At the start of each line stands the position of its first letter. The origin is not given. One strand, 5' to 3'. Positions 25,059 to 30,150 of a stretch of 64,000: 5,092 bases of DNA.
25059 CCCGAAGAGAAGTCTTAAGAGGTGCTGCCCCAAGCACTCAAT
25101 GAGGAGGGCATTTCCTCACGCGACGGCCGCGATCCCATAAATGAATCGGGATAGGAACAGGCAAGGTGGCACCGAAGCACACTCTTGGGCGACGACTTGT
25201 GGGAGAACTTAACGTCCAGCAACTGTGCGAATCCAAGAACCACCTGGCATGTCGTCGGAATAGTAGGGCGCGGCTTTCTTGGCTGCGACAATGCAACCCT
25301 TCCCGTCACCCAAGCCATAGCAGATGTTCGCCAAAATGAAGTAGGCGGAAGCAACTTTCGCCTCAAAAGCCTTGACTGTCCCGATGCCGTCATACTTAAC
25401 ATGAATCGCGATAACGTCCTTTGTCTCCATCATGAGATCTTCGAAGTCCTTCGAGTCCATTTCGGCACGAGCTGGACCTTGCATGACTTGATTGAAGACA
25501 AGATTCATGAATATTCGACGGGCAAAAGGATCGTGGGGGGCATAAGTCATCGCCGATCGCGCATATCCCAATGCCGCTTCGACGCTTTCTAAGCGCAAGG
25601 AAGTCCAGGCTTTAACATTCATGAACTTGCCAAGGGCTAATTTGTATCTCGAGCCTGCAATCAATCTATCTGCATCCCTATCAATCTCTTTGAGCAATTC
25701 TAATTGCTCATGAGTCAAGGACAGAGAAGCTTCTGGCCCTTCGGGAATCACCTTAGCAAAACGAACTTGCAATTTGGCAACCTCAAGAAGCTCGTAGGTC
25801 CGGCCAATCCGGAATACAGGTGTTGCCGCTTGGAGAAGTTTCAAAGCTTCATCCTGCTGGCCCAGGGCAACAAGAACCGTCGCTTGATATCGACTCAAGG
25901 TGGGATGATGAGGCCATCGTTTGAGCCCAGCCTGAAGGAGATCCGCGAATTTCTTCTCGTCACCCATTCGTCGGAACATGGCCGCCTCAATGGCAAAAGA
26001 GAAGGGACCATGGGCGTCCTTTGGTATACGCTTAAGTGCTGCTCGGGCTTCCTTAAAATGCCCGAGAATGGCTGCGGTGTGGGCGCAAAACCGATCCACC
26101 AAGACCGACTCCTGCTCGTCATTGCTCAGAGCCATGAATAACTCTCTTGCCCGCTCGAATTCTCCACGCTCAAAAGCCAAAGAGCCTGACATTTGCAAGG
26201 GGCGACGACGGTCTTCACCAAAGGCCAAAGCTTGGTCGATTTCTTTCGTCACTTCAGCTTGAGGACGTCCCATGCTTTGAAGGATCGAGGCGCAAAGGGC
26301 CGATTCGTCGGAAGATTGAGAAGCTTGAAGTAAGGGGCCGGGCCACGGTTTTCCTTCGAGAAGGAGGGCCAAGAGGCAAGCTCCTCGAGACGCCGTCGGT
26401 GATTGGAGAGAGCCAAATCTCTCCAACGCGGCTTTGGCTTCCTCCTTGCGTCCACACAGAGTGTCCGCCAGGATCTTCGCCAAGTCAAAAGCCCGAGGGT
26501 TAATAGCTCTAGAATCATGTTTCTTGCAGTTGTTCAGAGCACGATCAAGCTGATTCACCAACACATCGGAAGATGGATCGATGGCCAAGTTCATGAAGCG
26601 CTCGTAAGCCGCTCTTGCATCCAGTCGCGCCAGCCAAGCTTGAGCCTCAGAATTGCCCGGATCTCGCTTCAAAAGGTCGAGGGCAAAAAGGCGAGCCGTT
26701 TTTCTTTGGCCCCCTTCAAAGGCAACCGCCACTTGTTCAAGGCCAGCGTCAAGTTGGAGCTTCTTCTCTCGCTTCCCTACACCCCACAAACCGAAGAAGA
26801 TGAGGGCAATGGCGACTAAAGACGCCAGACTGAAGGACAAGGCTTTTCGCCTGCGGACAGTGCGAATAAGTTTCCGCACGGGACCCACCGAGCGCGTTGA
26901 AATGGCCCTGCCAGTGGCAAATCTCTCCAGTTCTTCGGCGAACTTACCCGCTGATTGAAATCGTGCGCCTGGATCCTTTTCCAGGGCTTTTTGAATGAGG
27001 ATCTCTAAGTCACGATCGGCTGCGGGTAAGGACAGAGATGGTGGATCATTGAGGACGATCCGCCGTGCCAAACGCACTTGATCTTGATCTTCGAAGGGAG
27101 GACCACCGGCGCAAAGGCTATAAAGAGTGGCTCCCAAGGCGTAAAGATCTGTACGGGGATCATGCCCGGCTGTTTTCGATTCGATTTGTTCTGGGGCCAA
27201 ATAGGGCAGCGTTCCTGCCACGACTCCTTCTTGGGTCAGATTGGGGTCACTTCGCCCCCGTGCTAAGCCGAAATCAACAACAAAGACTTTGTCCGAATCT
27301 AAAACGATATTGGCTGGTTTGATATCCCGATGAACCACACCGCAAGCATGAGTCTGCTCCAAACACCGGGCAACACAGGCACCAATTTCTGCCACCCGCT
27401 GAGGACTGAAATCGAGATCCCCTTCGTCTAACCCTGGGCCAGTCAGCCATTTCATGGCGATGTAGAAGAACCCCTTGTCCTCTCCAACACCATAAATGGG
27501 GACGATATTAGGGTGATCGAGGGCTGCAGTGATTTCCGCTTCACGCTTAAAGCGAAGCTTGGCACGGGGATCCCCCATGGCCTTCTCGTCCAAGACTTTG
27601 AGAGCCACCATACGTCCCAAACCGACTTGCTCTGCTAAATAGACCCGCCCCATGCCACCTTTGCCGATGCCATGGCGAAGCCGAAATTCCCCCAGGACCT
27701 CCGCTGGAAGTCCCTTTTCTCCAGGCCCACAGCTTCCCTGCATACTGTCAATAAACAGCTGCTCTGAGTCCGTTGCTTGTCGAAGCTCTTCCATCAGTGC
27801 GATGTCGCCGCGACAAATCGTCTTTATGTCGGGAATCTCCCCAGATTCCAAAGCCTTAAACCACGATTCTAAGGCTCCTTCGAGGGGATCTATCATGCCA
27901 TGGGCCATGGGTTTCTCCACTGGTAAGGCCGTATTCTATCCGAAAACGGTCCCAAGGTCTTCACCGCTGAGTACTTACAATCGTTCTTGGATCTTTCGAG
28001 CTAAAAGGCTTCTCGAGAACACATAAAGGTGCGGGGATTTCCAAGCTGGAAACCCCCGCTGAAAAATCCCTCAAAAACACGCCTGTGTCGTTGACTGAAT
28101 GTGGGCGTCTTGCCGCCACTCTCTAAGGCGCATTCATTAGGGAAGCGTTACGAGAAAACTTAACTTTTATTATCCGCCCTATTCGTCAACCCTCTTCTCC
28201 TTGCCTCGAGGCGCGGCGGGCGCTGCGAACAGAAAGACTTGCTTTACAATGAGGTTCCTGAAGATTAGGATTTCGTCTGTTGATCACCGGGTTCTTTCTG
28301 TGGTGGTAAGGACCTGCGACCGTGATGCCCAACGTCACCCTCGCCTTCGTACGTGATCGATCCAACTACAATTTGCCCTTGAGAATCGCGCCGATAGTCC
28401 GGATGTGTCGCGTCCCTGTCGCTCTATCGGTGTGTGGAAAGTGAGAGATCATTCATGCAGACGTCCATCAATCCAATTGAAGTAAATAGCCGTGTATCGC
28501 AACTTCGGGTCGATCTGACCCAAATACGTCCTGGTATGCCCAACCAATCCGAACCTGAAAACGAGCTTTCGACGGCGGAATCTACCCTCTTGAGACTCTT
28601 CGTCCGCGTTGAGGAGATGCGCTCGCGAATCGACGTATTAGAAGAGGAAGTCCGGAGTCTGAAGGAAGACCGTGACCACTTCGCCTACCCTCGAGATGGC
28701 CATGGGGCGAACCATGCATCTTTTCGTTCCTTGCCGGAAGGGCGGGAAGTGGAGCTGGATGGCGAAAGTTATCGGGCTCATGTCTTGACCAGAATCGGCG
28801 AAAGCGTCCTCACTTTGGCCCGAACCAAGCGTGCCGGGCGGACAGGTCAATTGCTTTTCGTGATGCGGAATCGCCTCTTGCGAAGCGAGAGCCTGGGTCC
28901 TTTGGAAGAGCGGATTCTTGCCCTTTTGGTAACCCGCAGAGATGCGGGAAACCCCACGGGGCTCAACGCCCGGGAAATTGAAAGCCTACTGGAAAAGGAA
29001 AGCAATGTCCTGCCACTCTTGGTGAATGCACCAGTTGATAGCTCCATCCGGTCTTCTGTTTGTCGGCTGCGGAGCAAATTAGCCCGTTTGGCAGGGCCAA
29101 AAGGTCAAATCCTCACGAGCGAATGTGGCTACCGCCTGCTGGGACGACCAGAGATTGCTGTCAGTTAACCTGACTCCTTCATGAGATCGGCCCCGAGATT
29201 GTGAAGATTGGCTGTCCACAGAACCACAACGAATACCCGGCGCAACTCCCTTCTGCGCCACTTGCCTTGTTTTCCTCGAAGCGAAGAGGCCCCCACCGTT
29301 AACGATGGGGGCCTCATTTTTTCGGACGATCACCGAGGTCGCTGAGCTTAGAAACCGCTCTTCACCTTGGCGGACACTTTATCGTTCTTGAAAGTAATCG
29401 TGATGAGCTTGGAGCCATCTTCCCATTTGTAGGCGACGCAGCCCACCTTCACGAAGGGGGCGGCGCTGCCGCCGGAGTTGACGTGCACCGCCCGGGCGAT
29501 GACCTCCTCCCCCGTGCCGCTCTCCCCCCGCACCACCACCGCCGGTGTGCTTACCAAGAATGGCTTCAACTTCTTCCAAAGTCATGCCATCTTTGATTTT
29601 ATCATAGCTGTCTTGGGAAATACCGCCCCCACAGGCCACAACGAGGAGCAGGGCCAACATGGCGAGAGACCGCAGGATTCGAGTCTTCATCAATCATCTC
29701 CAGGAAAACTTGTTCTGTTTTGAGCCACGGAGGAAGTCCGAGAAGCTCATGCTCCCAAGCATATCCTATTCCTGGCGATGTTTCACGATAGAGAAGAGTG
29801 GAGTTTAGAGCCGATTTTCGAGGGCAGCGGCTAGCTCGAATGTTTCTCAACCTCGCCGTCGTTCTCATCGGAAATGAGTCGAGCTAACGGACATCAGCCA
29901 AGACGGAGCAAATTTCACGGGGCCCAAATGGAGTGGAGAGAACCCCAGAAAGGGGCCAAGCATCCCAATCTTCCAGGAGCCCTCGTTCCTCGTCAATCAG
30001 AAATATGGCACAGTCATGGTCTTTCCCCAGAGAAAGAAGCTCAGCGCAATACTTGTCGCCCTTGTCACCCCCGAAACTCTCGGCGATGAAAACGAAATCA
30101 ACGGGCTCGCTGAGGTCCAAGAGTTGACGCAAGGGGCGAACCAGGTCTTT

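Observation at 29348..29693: GC-rich fragment of a sigma-54-activator AAA+ domain spliced into a small lipoprotein gene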

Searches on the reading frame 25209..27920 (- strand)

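Call 45: search_protein_families(library=pfam, proteins=[window:25209-27920:-], max_evalue=1)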
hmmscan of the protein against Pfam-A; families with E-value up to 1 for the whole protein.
window:25209-27920:- (903 aa): 18 families
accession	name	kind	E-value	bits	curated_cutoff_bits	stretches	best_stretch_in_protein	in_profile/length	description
PF00069.31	Pkinase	-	3.4e-40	138.5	31.7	1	82-322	4-253/263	Protein kinase domain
PF07714.23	PK_Tyr_Ser-Thr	-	2.7e-23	83.1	23.1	1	81-321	3-249/258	Protein tyrosine and serine/threonine kinase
PF14559.12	TPR_19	-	1.7e-07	31.9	25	2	660-701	12-53/68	Tetratricopeptide repeat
PF01636.29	APH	-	2e-05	24.9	23.2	1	176-220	147-197/239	Phosphotransferase enzyme family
PF17667.7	Pkinase_fungal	-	0.00028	20.2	24.1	1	192-259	305-376/387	Fungal protein kinase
PF13428.12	TPR_14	-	0.00048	21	23.5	0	677-699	5-27/44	Tetratricopeptide repeat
PF03109.22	ABC1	-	0.0066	16.1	22.9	1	156-221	147-215/244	ABC1 atypical kinase-like domain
PF12895.13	ANAPC3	-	0.0083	16.8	27.2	1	580-631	31-81/82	Anaphase-promoting complex, cyclosome, subunit 3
PF07719.23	TPR_2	-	0.012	16.1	27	0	678-699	6-27/34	Tetratricopeptide repeat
PF13181.12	TPR_8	-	0.045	14.4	25.7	0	490-501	15-26/34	Tetratricopeptide repeat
PF13432.12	TPR_16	-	0.048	14.6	32.7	1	660-699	18-57/65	Tetratricopeptide repeat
PF06293.20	Kdo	-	0.051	13.4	21.3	1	182-226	126-175/207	Lipopolysaccharide kinase (Kdo/WaaP) family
PF13424.12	TPR_12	-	0.053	14.2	30.1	0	675-704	47-76/77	Tetratricopeptide repeat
PF19974.5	TCAD9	-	0.083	12.5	40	1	189-218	293-322/429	Ternary complex associated domain 9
PF01163.29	RIO1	-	0.087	12.9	22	1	188-220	119-151/187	RIO domain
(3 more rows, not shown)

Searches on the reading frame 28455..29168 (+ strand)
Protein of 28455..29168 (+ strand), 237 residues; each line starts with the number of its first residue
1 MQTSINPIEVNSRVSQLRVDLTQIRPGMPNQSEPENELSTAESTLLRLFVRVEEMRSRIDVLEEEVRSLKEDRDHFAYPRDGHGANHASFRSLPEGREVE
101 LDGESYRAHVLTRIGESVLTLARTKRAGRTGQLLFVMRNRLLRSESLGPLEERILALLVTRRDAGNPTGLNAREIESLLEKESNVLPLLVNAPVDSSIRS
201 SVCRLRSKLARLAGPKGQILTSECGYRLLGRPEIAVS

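Call 30: find_encoding_contigs(protein=window:28455-29168:+, flank=10000, max_places=10)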
Protein window:28455-29168:+ (237 aa): 3 contigs read that carry it; 2 places shown.
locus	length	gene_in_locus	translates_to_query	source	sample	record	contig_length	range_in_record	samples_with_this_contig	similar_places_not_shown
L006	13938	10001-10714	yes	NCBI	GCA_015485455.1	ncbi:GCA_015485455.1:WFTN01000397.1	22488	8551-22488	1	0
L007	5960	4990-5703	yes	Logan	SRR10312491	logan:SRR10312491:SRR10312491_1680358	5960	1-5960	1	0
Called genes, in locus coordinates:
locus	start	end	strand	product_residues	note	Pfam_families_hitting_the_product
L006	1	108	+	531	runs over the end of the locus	PF13372:Alginate_exp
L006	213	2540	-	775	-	PF22085:NorB_cytochrome_c-like, PF00115:COX1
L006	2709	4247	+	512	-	PF01590:GAF, PF13185:GAF_2, PF01078:Mg_chelatase (faint), PF00158:Sigma54_activat, PF14532:Sigma54_activ_2, PF07728:AAA_5 (weak), PF25601:AAA_lid_14, PF02954:HTH_8 (weak)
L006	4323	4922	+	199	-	PF07638:Sigma70_ECF, PF08281:Sigma70_r4_2, PF04545:Sigma70_r4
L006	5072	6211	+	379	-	-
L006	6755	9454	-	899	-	PF00069:Pkinase, PF01636:APH (faint), PF07714:PK_Tyr_Ser-Thr, PF14559:TPR_19 (faint)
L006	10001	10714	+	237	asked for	-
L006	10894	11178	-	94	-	PF07467:BLIP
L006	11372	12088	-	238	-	-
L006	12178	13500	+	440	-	PF07969:Amidohydro_3, PF01979:Amidohydro_1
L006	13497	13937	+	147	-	?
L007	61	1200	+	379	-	-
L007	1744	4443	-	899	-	PF00069:Pkinase, PF01636:APH (faint), PF07714:PK_Tyr_Ser-Thr, PF14559:TPR_19 (faint)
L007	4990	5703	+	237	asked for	-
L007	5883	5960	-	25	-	?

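Call 45: search_protein_families(library=pfam, proteins=[window:28455-29168:+], max_evalue=1)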
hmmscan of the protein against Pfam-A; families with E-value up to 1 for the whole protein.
window:28455-29168:+ (237 aa): 3 families
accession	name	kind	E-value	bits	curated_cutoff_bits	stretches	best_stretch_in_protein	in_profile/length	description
PF06825.17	HSBP1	-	0.0067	16.7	28.6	1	48-72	25-49/51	Heat shock factor binding protein 1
PF14077.11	WD40_alt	-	0.016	15.4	25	1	51-70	12-31/48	Alternative WD40 repeat motif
PF08614.16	ATG16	-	0.12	13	33.7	1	10-74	79-140/200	Autophagy protein 16 (ATG16)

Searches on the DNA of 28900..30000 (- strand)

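Call 53: search_dna_similar(query=window:29426-29545:-, collection=plasmids, mode=distant, max_evalue=10, max_rows=10)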
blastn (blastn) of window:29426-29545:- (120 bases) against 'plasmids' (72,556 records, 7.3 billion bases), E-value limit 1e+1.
Records with a match: 121; places in all: 134; records where one place covers at least 80% of the query: 0.
Best place of each record, by identity: >=99% 7; 95-99% 2; 90-95% 26; 80-90% 41; 60-80% 45.
By first word of the organism name: Streptomyces 23; Azospirillum 16; Enterobacter 13; Roseomonas 11; Paraburkholderia 6; Rhizobium 5; Shinella 4; Pseudomonas 2; Paracoccus 2; Halorubrum 2; and 33 more.
By predicted mobility (MOB-suite, as given by PLSDB): non-mobilizable 76; mobilizable 23; conjugative 22.
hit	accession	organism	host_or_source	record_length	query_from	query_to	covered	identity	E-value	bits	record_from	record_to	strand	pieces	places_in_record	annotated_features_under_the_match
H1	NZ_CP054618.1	Azospirillum oryzae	cell culture,soil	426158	7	101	79%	68.4%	4e+0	37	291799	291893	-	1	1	atoC: acetoacetate metabolism transcriptional regulator AtoC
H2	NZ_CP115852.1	Pseudoroseomonas cervicalis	-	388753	2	87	72%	71.4%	1e+0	40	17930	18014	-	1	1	icmH: type IVB secretion system protein IcmH/DotU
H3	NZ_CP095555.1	Roseomonas gilardii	single cell,blood and other clinical ...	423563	5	86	68%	72.1%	7e-3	47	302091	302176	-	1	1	sigma-54 dependent transcriptional regulator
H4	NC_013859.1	Azospirillum sp. B510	-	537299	19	95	64%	73.1%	1e+0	40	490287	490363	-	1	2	sigma-54 dependent transcriptional regulator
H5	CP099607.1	Comamonadaceae bacterium OTU4NAUVB1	Arabidopsis thaliana,pure culture,leaf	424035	19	83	54%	78.5%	2e-4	53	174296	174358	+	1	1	sigma-54 dependent transcriptional regulator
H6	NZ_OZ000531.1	Shinella sp. WSC3-e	-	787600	18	82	54%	76.9%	6e-4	51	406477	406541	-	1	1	sigma-54-dependent Fis family transcriptional regulator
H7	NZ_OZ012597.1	Shinella sp. WSD5-1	-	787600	18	82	54%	76.9%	6e-4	51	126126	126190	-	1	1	sigma-54-dependent Fis family transcriptional regulator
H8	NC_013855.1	Azospirillum sp. B510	-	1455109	2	69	57%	73.5%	9e-2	43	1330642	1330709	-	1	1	record has no annotation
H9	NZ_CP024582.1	Roseomonas sp. FDAARGOS_362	Homo sapiens,peripheral Blood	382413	5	69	54%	75.4%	7e-3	46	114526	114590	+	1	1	sigma-54 dependent transcriptional regulator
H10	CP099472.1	Roseomonas mucosa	Human skin,single cell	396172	5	69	54%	75.4%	7e-3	46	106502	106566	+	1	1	sigma-54 dependent transcriptional regulator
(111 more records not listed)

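Call 63: search_rna_families(source=window, start=28900, end=30000, threshold=evalue, max_evalue=1)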
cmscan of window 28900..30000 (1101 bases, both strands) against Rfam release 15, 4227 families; matches with E-value up to 1: 3.
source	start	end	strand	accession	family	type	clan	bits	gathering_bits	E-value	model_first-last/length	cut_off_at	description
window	29400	29511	-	RF02128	GNAS-AS1_2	Gene; lncRNA;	-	21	47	0.88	1-118/118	no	GNAS antisense RNA 1 conserved region 2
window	29264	29319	+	RF00262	sar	Gene; antisense;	-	20.8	43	0.27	1-68/68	no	sar RNA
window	29285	29325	+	RF00489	ctRNA_p42d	Gene; antisense;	-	17.9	50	0.94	1-46/46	no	ctRNA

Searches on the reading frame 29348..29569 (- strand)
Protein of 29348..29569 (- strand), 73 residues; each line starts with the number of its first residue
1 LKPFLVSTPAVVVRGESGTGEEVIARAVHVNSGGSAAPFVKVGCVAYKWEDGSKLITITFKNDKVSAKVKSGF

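Call 10: find_encoding_contigs(protein=window:29348-29569:-, flank=10000, max_places=6)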
Protein window:29348-29569:- (73 aa): no gene with exactly this product is on record in the collection.

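Call 16: search_protein_families(library=pfam, proteins=[window:29348-29569:-], max_evalue=10)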
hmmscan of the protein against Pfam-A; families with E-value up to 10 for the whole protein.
window:29348-29569:- (73 aa): 2 families
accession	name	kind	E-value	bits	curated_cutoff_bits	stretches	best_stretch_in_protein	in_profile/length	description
PF00158.32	Sigma54_activat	-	2.2e-08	34.4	20.2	1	9-48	23-62/168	Sigma-54 interaction domain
PF14532.12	Sigma54_activ_2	-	0.0038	17.9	25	1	10-41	23-54/138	Sigma-54 interaction domain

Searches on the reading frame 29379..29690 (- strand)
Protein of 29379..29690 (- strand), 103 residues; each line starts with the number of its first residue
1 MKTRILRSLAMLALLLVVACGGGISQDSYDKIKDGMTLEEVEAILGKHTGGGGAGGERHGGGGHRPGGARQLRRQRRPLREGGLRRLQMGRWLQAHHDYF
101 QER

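Call 8: find_encoding_contigs(protein=window:29379-29690:-, flank=10000)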
Protein window:29379-29690:- (103 aa): no gene with exactly this product is on record in the collection.

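Call 16: search_protein_families(library=pfam, proteins=[window:29379-29690:-], max_evalue=10)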
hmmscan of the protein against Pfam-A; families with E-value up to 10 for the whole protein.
window:29379-29690:- (103 aa): 1 family
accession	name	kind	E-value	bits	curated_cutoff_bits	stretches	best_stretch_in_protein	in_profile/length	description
PF04355.18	BamE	-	0.016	15.4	23.2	1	24-47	4-27/71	Outer membrane protein assembly factor BamE domain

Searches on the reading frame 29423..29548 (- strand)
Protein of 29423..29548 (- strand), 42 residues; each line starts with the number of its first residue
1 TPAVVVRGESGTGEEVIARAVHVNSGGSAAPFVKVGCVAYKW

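Call 16: search_protein_families(library=pfam, proteins=[window:29432-29539:-], max_evalue=10)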
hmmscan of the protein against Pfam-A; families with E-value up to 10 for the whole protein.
seq(36 aa): 2 families
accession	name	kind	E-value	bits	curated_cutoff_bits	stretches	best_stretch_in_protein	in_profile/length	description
PF00158.32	Sigma54_activat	-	8.5e-08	32.5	20.2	1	1-36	25-60/168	Sigma-54 interaction domain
PF14532.12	Sigma54_activ_2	-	0.004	17.8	25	1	1-30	24-53/138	Sigma-54 interaction domain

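Call 27: find_homologous_proteins(query=window:29423-29548:-, max_evalue=10)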
Query seq(42 aa): no candidate shares three 5-residue words with the query. No homologue found.

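Call 36: search_protein_representatives(protein=window:29432-29539:-)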
Query: 36 residues. Proteins with E-value up to 0.001 (for the whole library): 559; up to 1e-10: 2; up to 1e-30: 0. The best 150 are listed.
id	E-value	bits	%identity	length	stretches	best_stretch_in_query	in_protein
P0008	4.2e-13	62.6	44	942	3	2-36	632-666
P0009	3.4e-11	56.8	49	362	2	2-34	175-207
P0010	1.1e-10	55.3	51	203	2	1-35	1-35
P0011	3.7e-09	50.8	50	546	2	2-34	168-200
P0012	5.5e-09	50.2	44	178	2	2-35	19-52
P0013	1.2e-08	49.2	46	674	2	3-36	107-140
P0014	2.1e-08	48.5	51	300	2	2-36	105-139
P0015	4.1e-08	47.6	44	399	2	2-36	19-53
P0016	1.0e-07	46.4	39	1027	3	2-34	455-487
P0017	1.1e-07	46.3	50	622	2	2-36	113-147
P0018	3.2e-07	44.9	43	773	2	3-36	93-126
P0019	3.2e-07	44.9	44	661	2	2-36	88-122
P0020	4.1e-07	44.6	66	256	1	2-36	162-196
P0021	5.9e-07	44.1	48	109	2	3-35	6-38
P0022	6.7e-07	44.0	58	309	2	2-36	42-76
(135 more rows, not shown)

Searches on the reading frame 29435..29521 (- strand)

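Call 45: search_protein_families(library=pfam, proteins=[window:29435-29521:-], max_evalue=1)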
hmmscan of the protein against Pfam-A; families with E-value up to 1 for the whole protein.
seq(29 aa): 1 family
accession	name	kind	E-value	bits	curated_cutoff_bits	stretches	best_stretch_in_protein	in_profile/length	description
PF00158.32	Sigma54_activat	-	0.0002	21.5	20.2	1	1-28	31-58/168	Sigma-54 interaction domain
